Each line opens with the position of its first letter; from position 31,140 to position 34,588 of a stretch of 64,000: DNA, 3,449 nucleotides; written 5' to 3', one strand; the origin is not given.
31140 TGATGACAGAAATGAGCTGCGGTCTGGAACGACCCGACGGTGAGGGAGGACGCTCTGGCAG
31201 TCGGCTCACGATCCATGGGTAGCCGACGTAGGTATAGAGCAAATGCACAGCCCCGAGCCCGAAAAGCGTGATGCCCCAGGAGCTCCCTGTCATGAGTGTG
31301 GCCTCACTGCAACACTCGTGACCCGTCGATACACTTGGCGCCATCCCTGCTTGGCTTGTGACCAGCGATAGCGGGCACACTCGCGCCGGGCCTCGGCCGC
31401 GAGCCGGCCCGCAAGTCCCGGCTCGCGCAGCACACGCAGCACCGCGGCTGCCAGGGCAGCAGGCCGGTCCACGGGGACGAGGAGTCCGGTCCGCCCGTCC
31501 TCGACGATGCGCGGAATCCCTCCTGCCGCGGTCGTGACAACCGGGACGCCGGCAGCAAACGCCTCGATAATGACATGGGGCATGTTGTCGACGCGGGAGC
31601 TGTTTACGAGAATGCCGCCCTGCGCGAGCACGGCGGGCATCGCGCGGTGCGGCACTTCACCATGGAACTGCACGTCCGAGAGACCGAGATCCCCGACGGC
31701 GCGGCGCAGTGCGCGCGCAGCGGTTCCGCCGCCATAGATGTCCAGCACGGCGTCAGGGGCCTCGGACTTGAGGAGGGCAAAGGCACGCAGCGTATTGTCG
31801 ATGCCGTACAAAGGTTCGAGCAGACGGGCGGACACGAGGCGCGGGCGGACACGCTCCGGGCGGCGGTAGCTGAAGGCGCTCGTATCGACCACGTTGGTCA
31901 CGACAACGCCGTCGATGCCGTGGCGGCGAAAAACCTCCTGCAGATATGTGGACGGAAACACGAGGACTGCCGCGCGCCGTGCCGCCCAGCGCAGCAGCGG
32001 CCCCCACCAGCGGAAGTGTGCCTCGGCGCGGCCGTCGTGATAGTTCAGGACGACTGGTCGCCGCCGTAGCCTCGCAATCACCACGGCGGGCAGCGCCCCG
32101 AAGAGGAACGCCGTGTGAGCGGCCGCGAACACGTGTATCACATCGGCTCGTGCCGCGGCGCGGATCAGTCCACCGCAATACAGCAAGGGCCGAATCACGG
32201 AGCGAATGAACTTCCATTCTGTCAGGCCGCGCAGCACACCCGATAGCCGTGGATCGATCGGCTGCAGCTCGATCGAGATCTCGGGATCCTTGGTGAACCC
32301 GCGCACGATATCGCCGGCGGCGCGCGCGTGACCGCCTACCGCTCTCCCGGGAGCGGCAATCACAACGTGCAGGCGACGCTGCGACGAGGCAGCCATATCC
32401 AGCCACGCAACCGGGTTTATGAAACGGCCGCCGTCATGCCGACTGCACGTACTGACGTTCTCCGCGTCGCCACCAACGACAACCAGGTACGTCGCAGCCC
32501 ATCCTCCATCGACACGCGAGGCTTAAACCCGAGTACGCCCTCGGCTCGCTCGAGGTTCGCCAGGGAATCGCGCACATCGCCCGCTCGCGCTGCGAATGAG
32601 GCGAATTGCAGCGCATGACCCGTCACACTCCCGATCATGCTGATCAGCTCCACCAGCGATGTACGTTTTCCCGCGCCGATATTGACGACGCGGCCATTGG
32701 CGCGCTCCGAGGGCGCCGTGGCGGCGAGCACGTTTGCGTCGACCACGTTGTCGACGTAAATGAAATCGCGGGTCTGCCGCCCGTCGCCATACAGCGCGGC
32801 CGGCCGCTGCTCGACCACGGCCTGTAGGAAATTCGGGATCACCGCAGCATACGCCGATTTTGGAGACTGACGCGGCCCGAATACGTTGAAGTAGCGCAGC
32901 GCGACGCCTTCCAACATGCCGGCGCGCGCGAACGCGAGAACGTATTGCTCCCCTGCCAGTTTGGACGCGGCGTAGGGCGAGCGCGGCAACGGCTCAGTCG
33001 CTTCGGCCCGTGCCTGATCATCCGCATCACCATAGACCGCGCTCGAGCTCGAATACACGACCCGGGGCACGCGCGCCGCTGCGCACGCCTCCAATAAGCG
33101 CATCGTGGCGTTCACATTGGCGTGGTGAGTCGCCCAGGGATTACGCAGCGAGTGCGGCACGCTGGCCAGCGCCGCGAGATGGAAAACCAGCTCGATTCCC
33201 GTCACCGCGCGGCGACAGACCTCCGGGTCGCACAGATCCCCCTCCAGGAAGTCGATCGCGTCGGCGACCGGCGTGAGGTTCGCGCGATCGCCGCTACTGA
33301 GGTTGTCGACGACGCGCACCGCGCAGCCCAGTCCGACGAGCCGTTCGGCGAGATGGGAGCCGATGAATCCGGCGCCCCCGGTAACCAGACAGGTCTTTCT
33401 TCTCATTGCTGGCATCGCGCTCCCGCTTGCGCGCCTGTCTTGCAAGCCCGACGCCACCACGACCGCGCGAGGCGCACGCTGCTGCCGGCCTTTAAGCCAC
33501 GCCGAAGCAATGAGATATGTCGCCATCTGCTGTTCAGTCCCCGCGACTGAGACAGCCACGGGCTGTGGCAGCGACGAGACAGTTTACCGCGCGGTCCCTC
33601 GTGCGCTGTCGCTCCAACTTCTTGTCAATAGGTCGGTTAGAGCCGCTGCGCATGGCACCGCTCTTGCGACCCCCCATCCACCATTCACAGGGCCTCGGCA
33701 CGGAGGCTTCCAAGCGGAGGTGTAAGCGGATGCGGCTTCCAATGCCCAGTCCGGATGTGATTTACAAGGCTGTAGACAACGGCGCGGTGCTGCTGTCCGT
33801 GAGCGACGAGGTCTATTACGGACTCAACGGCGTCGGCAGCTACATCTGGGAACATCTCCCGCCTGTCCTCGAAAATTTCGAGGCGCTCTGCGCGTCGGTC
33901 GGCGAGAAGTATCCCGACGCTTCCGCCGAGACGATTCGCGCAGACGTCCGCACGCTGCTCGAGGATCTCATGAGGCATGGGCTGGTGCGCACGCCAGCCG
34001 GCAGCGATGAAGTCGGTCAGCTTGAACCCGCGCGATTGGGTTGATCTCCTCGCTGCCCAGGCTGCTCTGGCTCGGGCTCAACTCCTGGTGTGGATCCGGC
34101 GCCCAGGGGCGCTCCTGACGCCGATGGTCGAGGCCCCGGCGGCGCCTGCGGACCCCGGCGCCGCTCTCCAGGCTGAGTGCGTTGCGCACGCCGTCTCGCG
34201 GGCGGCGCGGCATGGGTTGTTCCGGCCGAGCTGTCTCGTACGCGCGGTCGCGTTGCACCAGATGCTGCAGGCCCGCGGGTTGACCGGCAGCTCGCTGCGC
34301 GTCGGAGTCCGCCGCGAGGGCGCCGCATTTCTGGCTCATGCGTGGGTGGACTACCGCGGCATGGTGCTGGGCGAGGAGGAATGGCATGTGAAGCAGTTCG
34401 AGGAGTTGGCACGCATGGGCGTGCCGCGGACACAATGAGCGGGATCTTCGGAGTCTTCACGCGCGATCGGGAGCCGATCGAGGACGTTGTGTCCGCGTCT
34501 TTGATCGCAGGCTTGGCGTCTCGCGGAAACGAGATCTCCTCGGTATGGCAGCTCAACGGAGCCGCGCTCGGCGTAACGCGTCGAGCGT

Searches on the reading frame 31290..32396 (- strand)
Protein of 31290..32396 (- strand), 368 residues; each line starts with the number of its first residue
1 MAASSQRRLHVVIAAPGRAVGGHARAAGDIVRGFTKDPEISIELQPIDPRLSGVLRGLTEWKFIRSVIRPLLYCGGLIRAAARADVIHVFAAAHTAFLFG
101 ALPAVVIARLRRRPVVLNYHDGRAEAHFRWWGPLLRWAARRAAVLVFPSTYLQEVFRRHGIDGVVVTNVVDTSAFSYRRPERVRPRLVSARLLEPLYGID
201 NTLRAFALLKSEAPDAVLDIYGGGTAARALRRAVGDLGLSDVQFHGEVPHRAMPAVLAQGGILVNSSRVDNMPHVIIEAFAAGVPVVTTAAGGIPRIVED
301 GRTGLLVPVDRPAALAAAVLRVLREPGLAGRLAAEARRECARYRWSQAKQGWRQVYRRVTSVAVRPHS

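Call 7: search_protein_families(library=pfam, proteins=[window:31290-32396:-], max_evalue=0.01)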
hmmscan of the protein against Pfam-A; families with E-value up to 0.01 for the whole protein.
window:31290-32396:- (368 aa): 6 families
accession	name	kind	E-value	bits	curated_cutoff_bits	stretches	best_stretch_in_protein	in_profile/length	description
PF13692.12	Glyco_trans_1_4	-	4.8e-30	105.1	27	1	190-324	8-141/142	Glycosyl transferases group 1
PF00534.26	Glycos_transf_1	-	4.7e-29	101.6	26.4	1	187-338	18-171/172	Glycosyl transferases group 1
PF13524.12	Glyco_trans_1_2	-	3.8e-10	40.3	25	1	212-343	11-133/144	Glycosyl transferase-like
PF13439.12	Glyco_transf_4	-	2.4e-09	37.9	28.5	1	67-173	54-169/170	Glycosyltransferase Family 4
PF13579.12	Glyco_trans_4_4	-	9.3e-08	33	29.7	1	8-164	18-150/158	Glycosyl transferase 4-like domain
PF20706.3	GT4-conflict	-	4.1e-05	23.2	26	1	178-350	190-383/385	Family 4 Glycosyltransferase in conflict systems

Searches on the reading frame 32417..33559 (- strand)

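Call 7: search_protein_families(library=pfam, proteins=[window:32417-33559:-], max_evalue=0.01)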
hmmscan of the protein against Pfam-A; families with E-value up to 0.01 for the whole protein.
window:32417-33559:- (380 aa): 10 families
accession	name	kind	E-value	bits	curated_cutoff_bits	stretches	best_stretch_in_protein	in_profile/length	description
PF01370.27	Epimerase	-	1.2e-67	228.3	20.9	1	58-295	2-240/240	NAD dependent epimerase/dehydratase family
PF16363.11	GDP_Man_Dehyd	-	4.2e-54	184.7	27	1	58-358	1-332/332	GDP-mannose 4,6 dehydratase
PF01073.25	3Beta_HSD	-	1.1e-33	117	22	1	58-284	1-233/280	3-beta hydroxysteroid dehydrogenase/isomerase family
PF04321.23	RmlD_sub_bind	-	6.2e-15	55.5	27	1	57-214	3-139/287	RmlD substrate binding domain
PF02719.21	Polysacc_synt_2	-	5.5e-14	52.5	20.2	1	58-314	2-248/293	Polysaccharide biosynthesis protein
PF07993.18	NAD_binding_4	-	1.3e-12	47.9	20.1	1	59-275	1-257/258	Male sterility protein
PF13460.12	NAD_binding_10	-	2.2e-10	41.1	27.2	1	61-207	1-131/184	NAD(P)H-binding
PF05368.20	NmrA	-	1.7e-07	31.6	27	1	54-172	2-107/298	NmrA-like family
PF00106.31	adh_short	-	1.4e-05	25.1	26.6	1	55-122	1-71/195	short chain dehydrogenase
PF19352.4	TetR_C_38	-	0.00043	20.8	23.9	0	258-347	47-133/135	Tetracyclin repressor-like, C-terminal domain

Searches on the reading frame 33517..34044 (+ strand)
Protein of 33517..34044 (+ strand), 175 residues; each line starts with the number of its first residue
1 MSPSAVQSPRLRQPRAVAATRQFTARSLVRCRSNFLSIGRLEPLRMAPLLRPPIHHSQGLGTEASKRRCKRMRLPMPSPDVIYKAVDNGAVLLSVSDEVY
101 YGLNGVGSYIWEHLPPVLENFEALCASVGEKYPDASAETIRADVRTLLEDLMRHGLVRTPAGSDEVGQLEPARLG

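Call 7: search_protein_families(library=pfam, proteins=[window:33517-34044:+], max_evalue=0.01)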
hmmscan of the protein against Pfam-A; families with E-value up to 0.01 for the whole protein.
window:33517-34044:+ (175 aa): 1 family
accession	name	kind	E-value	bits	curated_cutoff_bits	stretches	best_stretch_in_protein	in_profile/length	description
PF05402.18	PqqD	-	2.3e-14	53.9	23.4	1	90-157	2-67/67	Coenzyme PQQ synthesis protein D (PqqD)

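Call 9: search_protein_families(library=ncbifam, proteins=[window:33517-34044:+], max_evalue=1)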
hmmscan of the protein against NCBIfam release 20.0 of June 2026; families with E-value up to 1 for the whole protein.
window:33517-34044:+ (175 aa): 3 families
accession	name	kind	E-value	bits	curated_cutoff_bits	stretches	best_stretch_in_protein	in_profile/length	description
NF033530.1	lasso_PqqD_Strm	exception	6.3e-09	35.9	70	1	79-157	2-78/78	lasso peptide biosynthesis PqqD family chaperone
NF033536.1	lasso_PqqD_Bac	exception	1.8e-07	31.2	80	1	80-158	11-87/88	lasso peptide biosynthesis PqqD family chaperone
TIGR04248.1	SCM_PqqD_rel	equivalog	0.0014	18.8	100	1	84-158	10-82/84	SynChlorMet cassette protein ScmD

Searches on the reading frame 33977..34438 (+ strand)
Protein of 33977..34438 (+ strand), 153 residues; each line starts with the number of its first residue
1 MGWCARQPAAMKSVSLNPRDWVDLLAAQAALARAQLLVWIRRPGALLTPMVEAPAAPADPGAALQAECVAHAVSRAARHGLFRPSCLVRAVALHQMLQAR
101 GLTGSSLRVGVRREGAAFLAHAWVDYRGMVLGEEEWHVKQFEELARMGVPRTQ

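Call 7: search_protein_families(library=pfam, proteins=[window:33977-34438:+], max_evalue=0.01)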
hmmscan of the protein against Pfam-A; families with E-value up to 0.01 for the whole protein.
window:33977-34438:+ (153 aa): 1 family
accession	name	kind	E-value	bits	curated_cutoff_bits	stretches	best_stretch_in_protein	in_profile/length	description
PF13471.12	Transglut_core3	-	7.7e-16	58.5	26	1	36-145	9-116/117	Transglutaminase-like superfamily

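Call 9: search_protein_families(library=ncbifam, proteins=[window:33977-34438:+], max_evalue=1)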
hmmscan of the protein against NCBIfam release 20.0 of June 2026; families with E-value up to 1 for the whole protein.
window:33977-34438:+ (153 aa): 1 family
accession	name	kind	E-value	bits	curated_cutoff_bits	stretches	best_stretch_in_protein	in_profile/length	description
NF033537.1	lasso_biosyn_B2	equivalog_domain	2.3e-14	53.9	33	1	25-145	6-130/132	lasso peptide biosynthesis B2 protein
